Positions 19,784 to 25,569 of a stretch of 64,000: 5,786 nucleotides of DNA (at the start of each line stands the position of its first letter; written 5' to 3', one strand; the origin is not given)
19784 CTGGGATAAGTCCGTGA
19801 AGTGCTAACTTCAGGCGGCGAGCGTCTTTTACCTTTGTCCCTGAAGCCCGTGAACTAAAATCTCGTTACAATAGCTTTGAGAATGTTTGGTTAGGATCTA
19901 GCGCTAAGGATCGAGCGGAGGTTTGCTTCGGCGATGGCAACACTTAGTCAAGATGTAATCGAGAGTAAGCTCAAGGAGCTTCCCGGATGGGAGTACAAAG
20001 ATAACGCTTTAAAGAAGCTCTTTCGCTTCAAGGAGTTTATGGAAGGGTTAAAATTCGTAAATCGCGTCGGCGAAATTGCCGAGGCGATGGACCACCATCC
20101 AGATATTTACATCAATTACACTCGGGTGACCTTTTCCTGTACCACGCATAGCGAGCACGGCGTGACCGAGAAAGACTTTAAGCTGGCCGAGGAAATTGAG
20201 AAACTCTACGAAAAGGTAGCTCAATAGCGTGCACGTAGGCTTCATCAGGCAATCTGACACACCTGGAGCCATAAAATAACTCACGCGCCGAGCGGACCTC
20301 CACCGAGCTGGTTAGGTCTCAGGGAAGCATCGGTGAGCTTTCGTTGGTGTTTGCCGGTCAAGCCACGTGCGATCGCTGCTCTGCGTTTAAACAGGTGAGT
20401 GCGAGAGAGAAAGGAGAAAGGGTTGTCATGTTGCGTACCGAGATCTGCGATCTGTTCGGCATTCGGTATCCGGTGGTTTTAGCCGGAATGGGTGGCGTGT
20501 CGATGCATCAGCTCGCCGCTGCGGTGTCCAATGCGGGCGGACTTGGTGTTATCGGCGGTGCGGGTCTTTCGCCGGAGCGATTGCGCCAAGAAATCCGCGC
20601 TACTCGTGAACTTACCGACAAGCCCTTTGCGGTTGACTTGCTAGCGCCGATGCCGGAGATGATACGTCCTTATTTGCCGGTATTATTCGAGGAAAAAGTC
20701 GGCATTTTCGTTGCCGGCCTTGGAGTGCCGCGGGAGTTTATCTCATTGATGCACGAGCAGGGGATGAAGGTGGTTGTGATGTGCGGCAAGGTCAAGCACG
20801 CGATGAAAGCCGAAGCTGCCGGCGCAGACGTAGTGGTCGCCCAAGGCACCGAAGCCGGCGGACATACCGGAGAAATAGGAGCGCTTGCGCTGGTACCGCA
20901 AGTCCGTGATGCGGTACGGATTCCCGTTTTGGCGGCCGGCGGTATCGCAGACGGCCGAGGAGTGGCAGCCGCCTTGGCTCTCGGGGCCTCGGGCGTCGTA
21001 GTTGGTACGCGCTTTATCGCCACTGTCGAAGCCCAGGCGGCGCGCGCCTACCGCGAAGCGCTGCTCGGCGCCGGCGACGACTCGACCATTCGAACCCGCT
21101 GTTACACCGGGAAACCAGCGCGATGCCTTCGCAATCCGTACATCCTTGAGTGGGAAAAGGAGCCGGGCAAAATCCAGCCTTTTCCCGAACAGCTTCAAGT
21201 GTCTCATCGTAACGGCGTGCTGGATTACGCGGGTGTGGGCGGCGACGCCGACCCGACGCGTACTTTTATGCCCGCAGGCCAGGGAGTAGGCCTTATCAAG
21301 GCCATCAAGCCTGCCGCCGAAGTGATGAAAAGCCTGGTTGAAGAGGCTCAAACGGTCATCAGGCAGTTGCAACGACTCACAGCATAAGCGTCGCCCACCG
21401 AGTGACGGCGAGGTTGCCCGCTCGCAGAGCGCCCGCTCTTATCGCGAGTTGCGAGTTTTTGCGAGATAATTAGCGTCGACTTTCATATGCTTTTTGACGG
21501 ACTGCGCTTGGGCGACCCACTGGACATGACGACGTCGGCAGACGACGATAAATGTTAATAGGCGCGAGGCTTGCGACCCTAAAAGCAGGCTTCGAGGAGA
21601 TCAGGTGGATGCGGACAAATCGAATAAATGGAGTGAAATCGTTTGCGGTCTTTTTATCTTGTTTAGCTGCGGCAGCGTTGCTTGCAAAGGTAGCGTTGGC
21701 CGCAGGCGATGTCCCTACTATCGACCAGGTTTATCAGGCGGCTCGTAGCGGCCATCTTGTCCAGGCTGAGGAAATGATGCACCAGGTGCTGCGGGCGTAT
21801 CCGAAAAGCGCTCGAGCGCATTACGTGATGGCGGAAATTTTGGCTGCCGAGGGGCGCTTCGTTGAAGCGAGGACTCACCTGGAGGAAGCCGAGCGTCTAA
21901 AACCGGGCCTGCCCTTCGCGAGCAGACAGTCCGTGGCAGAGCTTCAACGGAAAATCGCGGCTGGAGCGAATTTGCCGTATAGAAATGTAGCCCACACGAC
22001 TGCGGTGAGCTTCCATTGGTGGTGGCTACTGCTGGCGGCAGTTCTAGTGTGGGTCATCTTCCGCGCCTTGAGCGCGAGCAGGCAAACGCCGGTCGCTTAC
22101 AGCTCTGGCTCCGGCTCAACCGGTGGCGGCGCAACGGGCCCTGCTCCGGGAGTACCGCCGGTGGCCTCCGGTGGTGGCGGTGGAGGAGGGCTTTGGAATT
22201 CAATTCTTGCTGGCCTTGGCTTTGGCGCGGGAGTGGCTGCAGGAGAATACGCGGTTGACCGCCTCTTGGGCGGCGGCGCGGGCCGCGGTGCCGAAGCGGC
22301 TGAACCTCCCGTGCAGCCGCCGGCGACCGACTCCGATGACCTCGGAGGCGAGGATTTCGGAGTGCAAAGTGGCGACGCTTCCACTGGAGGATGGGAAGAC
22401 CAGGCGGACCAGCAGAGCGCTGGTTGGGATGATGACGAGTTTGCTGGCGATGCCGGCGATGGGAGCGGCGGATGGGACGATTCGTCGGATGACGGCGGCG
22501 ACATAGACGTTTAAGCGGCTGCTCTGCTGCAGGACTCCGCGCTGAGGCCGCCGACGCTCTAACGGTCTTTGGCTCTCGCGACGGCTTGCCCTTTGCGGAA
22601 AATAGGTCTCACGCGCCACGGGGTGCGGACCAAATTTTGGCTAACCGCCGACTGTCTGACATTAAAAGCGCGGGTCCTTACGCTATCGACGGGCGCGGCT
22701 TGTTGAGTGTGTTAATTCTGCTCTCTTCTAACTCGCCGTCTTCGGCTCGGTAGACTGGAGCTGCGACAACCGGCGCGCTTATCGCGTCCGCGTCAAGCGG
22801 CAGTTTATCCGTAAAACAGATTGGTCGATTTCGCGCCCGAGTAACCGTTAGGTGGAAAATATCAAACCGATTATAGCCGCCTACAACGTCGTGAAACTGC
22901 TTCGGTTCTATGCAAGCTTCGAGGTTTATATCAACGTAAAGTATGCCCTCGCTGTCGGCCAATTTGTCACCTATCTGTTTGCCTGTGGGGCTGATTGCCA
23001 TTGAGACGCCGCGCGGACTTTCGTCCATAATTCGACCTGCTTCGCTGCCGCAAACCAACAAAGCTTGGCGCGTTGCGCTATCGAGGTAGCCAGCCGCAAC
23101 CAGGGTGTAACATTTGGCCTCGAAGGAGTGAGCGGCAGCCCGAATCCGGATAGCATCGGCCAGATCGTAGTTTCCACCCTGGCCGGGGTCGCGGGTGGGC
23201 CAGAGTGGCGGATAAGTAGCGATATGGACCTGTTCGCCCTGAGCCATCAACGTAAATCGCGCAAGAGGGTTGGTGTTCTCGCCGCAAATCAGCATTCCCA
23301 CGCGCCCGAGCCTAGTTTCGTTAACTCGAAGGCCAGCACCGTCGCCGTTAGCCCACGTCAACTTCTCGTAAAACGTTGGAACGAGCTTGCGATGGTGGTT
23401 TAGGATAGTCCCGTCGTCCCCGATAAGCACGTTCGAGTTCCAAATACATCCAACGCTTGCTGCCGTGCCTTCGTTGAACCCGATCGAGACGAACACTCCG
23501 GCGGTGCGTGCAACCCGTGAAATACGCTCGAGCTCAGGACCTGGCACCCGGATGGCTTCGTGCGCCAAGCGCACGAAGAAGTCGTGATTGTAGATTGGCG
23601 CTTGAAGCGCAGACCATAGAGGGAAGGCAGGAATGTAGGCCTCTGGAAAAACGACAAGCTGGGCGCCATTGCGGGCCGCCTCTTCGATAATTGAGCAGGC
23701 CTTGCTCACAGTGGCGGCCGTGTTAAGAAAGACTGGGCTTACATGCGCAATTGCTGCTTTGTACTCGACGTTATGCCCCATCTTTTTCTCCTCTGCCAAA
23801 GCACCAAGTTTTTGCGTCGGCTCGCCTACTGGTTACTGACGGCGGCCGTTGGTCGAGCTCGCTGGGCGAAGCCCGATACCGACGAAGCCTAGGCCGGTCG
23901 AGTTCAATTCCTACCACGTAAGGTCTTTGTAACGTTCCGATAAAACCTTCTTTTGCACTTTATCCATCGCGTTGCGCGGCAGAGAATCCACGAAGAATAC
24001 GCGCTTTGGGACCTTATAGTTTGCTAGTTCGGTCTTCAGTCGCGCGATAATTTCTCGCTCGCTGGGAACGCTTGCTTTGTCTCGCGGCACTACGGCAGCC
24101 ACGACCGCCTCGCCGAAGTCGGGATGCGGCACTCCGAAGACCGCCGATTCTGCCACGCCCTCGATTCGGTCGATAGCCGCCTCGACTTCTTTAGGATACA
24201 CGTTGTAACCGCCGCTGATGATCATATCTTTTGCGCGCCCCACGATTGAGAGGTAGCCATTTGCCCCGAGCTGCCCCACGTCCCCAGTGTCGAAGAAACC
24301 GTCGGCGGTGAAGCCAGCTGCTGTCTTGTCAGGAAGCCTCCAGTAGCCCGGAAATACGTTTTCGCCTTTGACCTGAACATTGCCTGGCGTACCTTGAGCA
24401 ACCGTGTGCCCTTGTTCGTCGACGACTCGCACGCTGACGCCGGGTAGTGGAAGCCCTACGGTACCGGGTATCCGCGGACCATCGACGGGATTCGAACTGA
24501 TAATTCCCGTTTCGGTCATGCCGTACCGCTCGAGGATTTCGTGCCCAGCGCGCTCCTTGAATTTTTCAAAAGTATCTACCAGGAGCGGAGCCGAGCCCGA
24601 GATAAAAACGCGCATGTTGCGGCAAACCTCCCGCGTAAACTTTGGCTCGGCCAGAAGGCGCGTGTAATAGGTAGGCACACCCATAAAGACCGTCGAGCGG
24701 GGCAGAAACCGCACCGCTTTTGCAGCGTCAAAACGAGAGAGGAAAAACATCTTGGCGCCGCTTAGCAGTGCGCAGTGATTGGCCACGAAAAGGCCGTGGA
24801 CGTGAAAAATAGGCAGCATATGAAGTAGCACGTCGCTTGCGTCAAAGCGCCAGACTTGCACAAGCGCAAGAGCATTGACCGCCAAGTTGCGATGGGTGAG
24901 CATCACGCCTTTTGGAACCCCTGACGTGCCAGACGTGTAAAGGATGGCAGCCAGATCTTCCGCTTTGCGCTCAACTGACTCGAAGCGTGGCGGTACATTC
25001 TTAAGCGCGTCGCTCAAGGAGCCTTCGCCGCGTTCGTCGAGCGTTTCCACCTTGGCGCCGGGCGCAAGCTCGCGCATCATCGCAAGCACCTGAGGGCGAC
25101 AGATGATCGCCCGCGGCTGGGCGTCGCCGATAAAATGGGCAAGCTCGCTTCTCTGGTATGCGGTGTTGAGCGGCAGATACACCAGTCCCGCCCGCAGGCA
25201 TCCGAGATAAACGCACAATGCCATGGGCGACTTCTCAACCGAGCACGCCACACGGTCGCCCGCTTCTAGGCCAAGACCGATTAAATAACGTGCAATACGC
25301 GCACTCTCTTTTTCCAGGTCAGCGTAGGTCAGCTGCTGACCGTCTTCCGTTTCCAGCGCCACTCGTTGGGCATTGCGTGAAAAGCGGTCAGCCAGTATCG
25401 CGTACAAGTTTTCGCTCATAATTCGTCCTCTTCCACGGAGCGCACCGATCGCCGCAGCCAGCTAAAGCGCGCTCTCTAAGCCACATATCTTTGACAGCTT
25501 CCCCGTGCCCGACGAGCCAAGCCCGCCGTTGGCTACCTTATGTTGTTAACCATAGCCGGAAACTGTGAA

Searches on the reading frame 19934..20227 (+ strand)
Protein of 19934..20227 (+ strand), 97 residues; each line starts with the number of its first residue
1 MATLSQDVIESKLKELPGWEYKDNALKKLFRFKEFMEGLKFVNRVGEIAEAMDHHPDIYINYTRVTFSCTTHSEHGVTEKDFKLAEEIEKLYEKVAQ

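Call 37: search_protein_families(library=pfam, proteins=[window:19934-20227:+], max_evalue=0.00001)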
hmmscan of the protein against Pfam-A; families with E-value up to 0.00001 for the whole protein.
window:19934-20227:+ (97 aa): 1 family
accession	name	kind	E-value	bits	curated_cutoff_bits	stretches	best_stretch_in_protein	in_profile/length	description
PF01329.24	Pterin_4a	-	6.8e-32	109.9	26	1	3-91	2-91/91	Pterin 4 alpha carbinolamine dehydratase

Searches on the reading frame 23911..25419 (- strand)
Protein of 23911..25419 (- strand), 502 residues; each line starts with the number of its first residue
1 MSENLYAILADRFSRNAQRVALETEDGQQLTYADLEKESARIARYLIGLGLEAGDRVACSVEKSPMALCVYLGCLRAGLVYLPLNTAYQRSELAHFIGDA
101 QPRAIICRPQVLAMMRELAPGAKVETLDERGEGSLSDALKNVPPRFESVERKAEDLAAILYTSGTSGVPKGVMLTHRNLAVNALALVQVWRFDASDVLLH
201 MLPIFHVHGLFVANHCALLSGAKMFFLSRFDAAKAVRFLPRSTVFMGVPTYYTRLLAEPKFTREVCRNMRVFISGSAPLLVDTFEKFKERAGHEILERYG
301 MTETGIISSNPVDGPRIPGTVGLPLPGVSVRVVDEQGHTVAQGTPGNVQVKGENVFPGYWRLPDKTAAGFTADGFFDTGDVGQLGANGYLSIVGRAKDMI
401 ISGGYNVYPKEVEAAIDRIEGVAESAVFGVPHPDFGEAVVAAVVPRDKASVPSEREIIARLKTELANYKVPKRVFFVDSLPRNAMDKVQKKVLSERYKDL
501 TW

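Call 37: search_protein_families(library=pfam, proteins=[window:23911-25419:-], max_evalue=0.00001)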
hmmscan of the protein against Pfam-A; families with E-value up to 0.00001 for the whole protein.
window:23911-25419:- (502 aa): 2 families
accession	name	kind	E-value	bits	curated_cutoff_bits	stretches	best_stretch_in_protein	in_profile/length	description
PF00501.34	AMP-binding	-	2.3e-86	290.4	29.9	1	12-360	4-384/384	AMP-binding enzyme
PF13193.12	AMP-binding_C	-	1.3e-18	68.1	24.5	1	411-485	1-74/76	AMP-binding enzyme C-terminal domain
